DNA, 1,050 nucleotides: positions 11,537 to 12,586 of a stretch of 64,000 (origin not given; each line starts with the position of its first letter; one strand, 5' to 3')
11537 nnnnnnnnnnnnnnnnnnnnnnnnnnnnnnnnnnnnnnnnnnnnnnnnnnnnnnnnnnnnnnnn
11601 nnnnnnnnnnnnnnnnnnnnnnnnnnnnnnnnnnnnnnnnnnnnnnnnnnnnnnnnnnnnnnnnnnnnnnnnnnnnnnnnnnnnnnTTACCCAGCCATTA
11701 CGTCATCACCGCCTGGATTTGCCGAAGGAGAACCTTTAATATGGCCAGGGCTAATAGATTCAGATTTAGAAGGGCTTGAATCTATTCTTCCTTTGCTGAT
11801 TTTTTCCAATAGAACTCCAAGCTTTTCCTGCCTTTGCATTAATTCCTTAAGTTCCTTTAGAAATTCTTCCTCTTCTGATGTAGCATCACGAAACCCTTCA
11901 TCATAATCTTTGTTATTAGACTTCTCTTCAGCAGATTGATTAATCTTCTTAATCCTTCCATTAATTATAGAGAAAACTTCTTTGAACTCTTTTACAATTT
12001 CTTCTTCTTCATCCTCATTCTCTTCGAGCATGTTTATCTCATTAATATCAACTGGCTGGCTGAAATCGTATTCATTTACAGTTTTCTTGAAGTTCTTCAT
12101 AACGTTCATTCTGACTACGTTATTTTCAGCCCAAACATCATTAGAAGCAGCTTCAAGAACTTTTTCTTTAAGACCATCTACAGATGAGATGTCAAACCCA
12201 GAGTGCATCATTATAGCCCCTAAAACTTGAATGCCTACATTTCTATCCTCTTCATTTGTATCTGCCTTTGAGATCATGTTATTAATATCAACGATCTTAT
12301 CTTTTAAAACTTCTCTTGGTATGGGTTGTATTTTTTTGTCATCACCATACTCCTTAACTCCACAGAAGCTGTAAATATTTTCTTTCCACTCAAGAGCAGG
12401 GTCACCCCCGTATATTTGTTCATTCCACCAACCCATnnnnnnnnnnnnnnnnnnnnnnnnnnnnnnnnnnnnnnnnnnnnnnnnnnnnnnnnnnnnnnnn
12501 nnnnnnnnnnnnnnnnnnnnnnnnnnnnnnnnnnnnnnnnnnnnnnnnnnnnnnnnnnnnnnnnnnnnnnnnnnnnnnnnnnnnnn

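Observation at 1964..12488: Second and third shared upstream motifs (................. and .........)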

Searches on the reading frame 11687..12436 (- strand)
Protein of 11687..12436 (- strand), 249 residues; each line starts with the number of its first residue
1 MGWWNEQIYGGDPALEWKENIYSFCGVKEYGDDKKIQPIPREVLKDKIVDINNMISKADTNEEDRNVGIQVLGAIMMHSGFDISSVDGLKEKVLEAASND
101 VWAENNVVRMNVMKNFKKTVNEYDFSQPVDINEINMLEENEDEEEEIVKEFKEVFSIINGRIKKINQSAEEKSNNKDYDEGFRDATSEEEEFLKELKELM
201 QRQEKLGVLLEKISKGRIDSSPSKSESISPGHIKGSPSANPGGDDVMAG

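Call 11: search_protein_families(library=pfam, proteins=[window:11687-12436:-], max_evalue=0.01)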
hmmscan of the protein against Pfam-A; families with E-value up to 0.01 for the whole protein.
window:11687-12436:- (249 aa): 0 families

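Call 16: find_related_loci(query=window:11687-12436:-, collection=viral_contigs, flank=3000)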
Query window:11687-12436:- (249 aa) in viral_contigs; peptide patterns used: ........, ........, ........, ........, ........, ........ (x = any residue, [..] = any of these).
73 stretches matched a pattern, but none encodes a relative of the query by tblastn (E <= 1e-3).

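Call 17: find_encoding_contigs(protein=window:11687-12436:-, flank=10000, max_places=10)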
Protein window:11687-12436:- (249 aa): no gene with exactly this product is on record in the collection.

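Call 20: search_dna_similar(query=window:11687-12436:-, collection=phages, mode=protein, max_rows=25)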
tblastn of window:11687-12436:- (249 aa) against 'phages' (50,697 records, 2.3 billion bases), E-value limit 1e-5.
No match.

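Call 22: find_homologous_proteins(query=window:11687-12436:-)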
Query window:11687-12436:- (249 aa): 21 proteins with E <= 0.001 among 747 candidates.
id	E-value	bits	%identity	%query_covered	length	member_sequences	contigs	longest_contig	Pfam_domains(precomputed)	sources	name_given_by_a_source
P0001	9.0e-96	338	64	100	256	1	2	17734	-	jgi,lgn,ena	-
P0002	1.5e-82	295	56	100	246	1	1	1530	-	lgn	-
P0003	4.2e-71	258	50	100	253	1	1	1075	-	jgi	-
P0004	2.3e-70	255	49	100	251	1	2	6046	-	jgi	-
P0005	3.7e-70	254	51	100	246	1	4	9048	-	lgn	-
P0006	7.2e-70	254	47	100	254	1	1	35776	-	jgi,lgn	jgi:hypothetical protein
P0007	6.9e-69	250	50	93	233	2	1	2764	-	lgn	-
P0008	1.2e-68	250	49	100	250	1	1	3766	-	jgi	-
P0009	7.5e-68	247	47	100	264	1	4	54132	-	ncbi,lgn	-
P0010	1.3e-67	246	48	100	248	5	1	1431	-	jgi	-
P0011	7.9e-67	244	47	100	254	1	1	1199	-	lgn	-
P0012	2.0e-66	242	52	86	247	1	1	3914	-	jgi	jgi:hypothetical protein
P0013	7.4e-66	240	47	100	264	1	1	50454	-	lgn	-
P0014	1.1e-65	240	44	100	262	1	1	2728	-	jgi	jgi:hypothetical protein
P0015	4.5e-65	238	48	100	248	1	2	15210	-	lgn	-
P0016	1.7e-64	236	47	90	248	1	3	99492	-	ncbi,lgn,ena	ncbi:MAG: hypothetical protein AABY15_01790 [Nanoarchaeota archaeon]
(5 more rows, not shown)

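Call 24: find_encoding_contigs(protein=P0001, flank=10000, max_places=3)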
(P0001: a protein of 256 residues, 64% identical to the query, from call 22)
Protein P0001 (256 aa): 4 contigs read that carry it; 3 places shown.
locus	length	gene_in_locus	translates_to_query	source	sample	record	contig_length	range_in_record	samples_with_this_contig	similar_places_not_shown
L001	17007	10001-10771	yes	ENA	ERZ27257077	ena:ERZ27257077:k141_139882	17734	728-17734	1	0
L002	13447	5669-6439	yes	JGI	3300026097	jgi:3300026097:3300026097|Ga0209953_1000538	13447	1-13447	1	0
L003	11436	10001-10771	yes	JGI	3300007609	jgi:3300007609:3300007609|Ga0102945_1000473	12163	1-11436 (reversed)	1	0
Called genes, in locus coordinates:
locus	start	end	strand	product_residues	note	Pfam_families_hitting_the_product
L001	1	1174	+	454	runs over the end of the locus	-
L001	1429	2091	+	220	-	-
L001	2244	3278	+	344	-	-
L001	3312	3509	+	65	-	-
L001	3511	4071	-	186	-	-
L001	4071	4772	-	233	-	-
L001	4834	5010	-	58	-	-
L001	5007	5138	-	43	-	-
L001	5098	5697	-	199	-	-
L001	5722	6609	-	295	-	PF00140:Sigma70_r1_2 (weak), PF04542:Sigma70_r2, PF04539:Sigma70_r3 (faint), PF04545:Sigma70_r4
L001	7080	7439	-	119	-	PF08299:Bac_DnaA_C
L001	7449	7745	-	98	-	-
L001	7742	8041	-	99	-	-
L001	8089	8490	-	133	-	-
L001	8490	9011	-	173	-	-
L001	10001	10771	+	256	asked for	-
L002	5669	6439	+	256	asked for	-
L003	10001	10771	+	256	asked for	-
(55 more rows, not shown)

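Call 25: find_encoding_contigs(protein=P0009, flank=10000, max_places=3)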
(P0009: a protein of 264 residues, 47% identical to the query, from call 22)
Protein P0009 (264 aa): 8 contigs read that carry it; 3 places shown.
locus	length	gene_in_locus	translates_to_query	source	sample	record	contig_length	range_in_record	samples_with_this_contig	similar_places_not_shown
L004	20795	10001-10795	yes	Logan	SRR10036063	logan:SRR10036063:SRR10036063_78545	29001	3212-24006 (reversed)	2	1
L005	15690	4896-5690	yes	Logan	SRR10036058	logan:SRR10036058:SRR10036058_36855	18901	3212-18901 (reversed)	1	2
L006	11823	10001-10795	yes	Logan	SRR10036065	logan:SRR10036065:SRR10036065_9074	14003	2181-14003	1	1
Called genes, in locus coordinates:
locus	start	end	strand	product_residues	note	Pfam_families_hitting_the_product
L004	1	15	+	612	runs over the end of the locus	-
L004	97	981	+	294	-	PF00685:Sulfotransfer_1, PF13469:Sulfotransfer_3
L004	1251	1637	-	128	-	-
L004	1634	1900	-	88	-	-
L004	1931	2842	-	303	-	PF04542:Sigma70_r2, PF04539:Sigma70_r3 (faint), PF04545:Sigma70_r4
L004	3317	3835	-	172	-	-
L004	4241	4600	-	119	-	-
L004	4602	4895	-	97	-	-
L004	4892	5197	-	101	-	-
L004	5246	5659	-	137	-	-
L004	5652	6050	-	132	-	-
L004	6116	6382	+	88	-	-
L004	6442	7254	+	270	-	PF14528:LAGLIDADG_3 (weak)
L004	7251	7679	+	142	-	-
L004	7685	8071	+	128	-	-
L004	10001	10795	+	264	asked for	-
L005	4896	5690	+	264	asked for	-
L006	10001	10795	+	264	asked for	-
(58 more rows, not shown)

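Call 26: find_encoding_contigs(protein=P0016, flank=10000, max_places=3)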
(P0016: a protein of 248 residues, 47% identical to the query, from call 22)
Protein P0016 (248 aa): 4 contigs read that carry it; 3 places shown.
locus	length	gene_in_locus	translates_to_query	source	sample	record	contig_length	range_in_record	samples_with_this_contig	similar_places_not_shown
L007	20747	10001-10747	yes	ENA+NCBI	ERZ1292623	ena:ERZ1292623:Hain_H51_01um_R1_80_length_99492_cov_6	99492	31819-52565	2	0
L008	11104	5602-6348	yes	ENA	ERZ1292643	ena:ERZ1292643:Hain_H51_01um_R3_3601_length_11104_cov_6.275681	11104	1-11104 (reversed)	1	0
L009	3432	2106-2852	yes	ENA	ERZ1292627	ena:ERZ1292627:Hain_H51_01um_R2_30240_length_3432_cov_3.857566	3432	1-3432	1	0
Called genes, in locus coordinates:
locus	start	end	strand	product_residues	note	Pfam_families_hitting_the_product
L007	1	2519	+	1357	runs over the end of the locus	-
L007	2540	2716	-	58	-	-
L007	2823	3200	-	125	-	-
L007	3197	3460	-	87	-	-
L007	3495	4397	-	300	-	PF04542:Sigma70_r2, PF04539:Sigma70_r3 (weak), PF04545:Sigma70_r4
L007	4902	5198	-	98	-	-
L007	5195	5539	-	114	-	-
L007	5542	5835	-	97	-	-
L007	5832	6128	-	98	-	-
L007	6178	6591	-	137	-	-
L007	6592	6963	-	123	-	-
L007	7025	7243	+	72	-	-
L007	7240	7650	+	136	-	-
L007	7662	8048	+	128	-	-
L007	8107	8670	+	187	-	-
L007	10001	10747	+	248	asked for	-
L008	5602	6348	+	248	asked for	-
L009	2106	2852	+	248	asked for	-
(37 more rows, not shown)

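Call 65: search_protein_families(library=padloc, proteins=[window:11687-12436:-], max_evalue=0.01)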
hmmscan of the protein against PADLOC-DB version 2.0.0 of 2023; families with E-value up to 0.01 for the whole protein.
window:11687-12436:- (249 aa): 1 family
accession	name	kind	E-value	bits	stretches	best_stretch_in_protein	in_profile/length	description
PDLC04975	PDC-S26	-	0.0035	14.7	1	99-187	167-255/351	-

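Call 82: find_encoding_contigs(protein=P0002, flank=2000, max_places=3)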
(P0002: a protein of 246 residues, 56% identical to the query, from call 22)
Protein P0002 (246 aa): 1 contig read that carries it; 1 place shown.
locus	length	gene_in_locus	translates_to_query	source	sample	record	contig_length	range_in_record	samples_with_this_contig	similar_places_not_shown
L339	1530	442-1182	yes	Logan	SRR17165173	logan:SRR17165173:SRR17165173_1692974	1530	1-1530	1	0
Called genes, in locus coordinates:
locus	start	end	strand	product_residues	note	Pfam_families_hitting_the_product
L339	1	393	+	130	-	?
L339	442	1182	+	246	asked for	-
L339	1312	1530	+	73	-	?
